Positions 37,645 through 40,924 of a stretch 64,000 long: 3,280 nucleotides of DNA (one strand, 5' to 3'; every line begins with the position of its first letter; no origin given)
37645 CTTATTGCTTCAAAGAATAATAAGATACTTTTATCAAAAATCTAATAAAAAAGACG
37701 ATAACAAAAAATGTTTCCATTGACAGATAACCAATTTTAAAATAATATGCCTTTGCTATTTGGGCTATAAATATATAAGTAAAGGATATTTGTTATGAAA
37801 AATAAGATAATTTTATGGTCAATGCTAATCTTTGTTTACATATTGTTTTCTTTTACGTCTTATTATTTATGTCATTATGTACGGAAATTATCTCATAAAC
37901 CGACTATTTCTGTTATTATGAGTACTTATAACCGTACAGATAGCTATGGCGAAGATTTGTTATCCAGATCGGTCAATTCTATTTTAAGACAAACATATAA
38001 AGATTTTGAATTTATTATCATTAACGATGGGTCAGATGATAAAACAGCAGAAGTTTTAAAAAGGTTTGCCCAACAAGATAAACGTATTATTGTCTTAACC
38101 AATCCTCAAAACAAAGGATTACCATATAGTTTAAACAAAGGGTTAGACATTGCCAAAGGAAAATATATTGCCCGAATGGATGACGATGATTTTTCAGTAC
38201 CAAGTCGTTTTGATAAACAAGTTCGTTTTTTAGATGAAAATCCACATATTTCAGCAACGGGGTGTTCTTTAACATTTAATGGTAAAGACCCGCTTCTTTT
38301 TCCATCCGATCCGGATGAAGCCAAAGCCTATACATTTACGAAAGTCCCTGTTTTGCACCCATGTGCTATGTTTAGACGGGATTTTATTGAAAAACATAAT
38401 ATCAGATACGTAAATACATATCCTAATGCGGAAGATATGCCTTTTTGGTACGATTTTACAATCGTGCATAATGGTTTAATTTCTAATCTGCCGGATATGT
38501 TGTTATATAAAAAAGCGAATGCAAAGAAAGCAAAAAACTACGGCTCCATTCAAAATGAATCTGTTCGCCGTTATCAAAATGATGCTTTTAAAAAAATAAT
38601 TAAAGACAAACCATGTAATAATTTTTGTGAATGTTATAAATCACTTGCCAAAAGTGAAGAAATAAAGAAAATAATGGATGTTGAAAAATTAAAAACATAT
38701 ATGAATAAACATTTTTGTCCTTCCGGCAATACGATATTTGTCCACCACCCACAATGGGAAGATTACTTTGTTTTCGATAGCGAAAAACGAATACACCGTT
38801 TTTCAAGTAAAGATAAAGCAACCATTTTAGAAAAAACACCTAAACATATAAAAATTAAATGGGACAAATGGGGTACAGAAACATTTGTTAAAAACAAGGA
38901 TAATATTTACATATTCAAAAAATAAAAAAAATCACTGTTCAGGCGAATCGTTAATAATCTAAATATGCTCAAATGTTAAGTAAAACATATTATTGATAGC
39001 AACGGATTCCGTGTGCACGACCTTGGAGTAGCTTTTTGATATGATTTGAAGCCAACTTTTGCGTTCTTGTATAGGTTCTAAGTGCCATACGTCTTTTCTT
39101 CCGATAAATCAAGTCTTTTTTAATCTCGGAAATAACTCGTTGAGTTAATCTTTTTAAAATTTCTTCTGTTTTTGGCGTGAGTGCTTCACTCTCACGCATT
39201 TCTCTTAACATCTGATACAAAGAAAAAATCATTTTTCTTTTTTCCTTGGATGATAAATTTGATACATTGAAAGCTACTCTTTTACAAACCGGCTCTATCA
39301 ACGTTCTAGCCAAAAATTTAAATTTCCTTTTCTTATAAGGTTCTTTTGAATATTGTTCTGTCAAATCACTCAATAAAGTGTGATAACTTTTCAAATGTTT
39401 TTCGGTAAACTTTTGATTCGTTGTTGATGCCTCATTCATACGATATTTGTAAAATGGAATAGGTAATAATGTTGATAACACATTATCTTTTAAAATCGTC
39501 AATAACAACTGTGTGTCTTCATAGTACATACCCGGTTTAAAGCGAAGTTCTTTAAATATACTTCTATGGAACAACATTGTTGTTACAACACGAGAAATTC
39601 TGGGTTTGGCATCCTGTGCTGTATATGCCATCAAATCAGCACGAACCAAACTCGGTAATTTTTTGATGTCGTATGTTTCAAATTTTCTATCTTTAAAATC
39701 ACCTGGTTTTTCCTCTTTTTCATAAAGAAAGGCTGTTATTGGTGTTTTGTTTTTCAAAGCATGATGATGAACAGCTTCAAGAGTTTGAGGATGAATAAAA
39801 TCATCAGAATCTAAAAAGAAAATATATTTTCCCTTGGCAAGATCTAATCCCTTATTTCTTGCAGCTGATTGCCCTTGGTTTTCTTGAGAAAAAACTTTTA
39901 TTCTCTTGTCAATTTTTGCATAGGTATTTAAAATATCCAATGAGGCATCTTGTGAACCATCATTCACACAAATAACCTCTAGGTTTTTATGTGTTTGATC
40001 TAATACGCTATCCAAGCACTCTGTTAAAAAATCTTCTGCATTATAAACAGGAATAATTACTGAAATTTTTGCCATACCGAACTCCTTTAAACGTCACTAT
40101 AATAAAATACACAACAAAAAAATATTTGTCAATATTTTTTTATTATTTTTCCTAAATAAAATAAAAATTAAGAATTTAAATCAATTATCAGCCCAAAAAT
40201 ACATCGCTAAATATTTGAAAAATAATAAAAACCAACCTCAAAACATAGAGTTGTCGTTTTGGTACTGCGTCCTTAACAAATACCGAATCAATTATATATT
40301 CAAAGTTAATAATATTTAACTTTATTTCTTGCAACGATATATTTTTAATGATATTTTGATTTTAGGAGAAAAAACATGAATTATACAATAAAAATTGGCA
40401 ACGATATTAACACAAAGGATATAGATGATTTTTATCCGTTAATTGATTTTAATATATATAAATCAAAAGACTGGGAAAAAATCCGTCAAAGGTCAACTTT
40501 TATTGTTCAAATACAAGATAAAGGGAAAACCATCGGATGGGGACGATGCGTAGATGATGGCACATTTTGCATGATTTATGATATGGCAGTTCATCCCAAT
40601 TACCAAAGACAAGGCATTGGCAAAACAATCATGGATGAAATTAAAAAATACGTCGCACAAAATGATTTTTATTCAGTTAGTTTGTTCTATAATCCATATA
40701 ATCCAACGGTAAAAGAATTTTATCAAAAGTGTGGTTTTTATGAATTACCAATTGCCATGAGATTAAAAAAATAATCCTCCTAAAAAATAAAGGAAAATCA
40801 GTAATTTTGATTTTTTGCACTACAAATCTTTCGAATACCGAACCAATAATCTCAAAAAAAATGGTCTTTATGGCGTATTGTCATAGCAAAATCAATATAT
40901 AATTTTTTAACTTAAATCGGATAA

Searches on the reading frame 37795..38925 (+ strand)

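Call 83: search_protein_families(library=ncbifam, proteins=[window:37795-38925:+], max_evalue=0.00001)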
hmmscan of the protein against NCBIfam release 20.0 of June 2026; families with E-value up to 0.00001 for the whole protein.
window:37795-38925:+ (376 aa): 17 families
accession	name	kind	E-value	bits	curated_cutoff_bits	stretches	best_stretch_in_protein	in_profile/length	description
NF053739.1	GlytfEpsEBac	equivalog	1e-33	116.5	450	1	36-222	1-186/265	glycosyltransferase EpsE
NF047683.1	TeichurnBiosyTuaG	equivalog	2.5e-25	89.6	400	1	34-151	4-116/252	teichuronic acid biosynthesis protein TuaG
TIGR03937.1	PgaC_IcaA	equivalog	3.4e-21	75.7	422.3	1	11-155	19-159/407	poly-beta-1,6-N-acetyl-D-glucosamine synthase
NF007482.0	PRK10073.1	equivalog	7.2e-21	74.5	423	1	33-145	3-109/334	glycosyltransferase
NF050050.1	ProtGlycPglI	equivalog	7e-20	71.6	500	1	35-144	1-106/306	GalNAc(5)-diNAcBac-PP-undecaprenol beta-1,3-glucosyltransferase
NF041394.1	GtaseAglG_Halo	equivalog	1.3e-17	64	440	1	38-157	3-118/304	glucosyl-dolichyl phosphate glucuronosyltransferase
NF041875.1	EPS_EpsD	equivalog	5.6e-15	55.6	370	1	38-148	1-106/325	exopolysaccharide biosynthesis glycosyltransferase EpsD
NF007453.0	PRK10018.1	equivalog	1.1e-13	51.4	382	1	34-140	4-105/280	colanic acid biosynthesis glycosyltransferase WcaA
TIGR04017.1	WcaA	equivalog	1.9e-13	50.6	495.75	1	34-140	3-104/279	colanic acid biosynthesis glycosyltransferase WcaA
NF038302.1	EPS_HpsE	equivalog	7.1e-12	44.9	300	1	38-159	3-124/307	hormogonium polysaccharide biosynthesis glycosyltransferase HpsE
TIGR04440.1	glyco_TIGR04440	domain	1.4e-11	44.6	70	1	39-161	3-121/215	TIGR00180 family glycosyltransferase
TIGR03111.1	glyc2_xrt_Gpos1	hypoth_equivalog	4.2e-10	39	363.95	1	28-159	41-170/439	TIGR03111 family XrtG-associated glycosyltransferase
NF047588.1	GlcsyltransPgfSStrep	equivalog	5.5e-10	38.9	500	1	38-141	3-105/308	glycosyltransferase PgfS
NF007986.1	PRK10714.1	equivalog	3.3e-09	36.2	529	1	37-148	7-117/316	undecaprenyl-phosphate 4-deoxy-4-formamido-L-arabinose transferase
NF038299.1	EPS_HpsN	equivalog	6.2e-09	35.3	425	1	36-154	1-114/317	hormogonium polysaccharide biosynthesis glycosyltransferase HpsN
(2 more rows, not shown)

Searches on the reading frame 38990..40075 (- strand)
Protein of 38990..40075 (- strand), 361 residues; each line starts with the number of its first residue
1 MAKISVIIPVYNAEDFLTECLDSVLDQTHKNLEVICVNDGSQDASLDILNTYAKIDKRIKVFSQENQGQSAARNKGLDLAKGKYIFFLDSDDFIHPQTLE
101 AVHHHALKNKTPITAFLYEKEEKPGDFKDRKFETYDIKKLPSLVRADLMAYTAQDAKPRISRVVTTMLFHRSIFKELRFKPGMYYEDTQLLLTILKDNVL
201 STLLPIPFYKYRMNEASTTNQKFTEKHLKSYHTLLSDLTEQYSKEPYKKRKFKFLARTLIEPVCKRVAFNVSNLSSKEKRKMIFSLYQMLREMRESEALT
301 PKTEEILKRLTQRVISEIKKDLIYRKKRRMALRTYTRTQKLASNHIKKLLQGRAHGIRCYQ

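Call 83: search_protein_families(library=ncbifam, proteins=[window:38990-40075:-], max_evalue=0.00001)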
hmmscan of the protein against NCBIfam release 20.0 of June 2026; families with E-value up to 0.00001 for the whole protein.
window:38990-40075:- (361 aa): 23 families
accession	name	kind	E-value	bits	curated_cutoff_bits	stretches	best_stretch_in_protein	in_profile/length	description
NF007482.0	PRK10073.1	equivalog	7.4e-35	120.5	423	1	2-230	6-235/334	glycosyltransferase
NF047683.1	TeichurnBiosyTuaG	equivalog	8.2e-30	104.3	400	1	3-127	7-132/252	teichuronic acid biosynthesis protein TuaG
NF041875.1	EPS_EpsD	equivalog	3.3e-22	79.3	370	1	4-109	1-106/325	exopolysaccharide biosynthesis glycosyltransferase EpsD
TIGR03937.1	PgaC_IcaA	equivalog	1.8e-20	73.3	422.3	1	2-106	45-150/407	poly-beta-1,6-N-acetyl-D-glucosamine synthase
NF050050.1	ProtGlycPglI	equivalog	2e-19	70.1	500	1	1-299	1-283/306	GalNAc(5)-diNAcBac-PP-undecaprenol beta-1,3-glucosyltransferase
NF053739.1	GlytfEpsEBac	equivalog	5e-18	65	450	1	3-101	2-102/265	glycosyltransferase EpsE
TIGR03965.1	mycofact_glyco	equivalog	8.6e-17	61.1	280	1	3-103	75-176/467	mycofactocin biosynthesis glycosyltransferase MftF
TIGR03111.1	glyc2_xrt_Gpos1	hypoth_equivalog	1.1e-16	60.7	363.95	1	3-103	50-153/439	TIGR03111 family XrtG-associated glycosyltransferase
NF041394.1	GtaseAglG_Halo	equivalog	2.8e-16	59.7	440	1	3-100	2-101/304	glucosyl-dolichyl phosphate glucuronosyltransferase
TIGR04283.1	glyco_like_mftF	equivalog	5.4e-16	58.8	182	1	4-116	1-107/221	TIGR04283 family arsenosugar biosynthesis glycosyltransferase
NF038302.1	EPS_HpsE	equivalog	4.3e-14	52.2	300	1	3-106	2-111/307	hormogonium polysaccharide biosynthesis glycosyltransferase HpsE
NF038299.1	EPS_HpsN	equivalog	1.4e-12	47.2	425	1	3-116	2-115/317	hormogonium polysaccharide biosynthesis glycosyltransferase HpsN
NF007453.0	PRK10018.1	equivalog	1.3e-11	44.7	382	1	3-120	7-123/280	colanic acid biosynthesis glycosyltransferase WcaA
NF047588.1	GlcsyltransPgfSStrep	equivalog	1.4e-11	44.2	500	1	3-99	2-102/308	glycosyltransferase PgfS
TIGR04017.1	WcaA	equivalog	4.6e-11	42.8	495.75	1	4-120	7-122/279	colanic acid biosynthesis glycosyltransferase WcaA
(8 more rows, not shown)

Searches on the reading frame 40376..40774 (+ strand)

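Call 83: search_protein_families(library=ncbifam, proteins=[window:40376-40774:+], max_evalue=0.00001)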
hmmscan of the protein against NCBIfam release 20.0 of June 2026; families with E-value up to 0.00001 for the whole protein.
window:40376-40774:+ (132 aa): 5 families
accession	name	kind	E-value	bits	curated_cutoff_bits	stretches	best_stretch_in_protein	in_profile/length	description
TIGR01575.1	rimI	equivalog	8.7e-10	38.9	86.4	1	37-124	28-115/132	ribosomal protein S18-alanine N-acetyltransferase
NF002959.0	PRK03624.1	equivalog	6.2e-08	32.5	124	1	50-123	58-131/147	GNAT family acetyltransferase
NF040503.1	resist_ArsN1a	equivalog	2e-06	27.6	170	1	31-126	38-138/159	arsinothricin resistance N-acetyltransferase ArsN1 family A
NF007025.1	PRK09491.1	equivalog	2.8e-06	27.3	173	1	66-126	64-124/145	ribosomal protein S18-alanine N-acetyltransferase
NF040501.1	resist_ArsN2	equivalog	2.8e-06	27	125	1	38-123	22-103/133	arsenic resistance N-acetyltransferase ArsN2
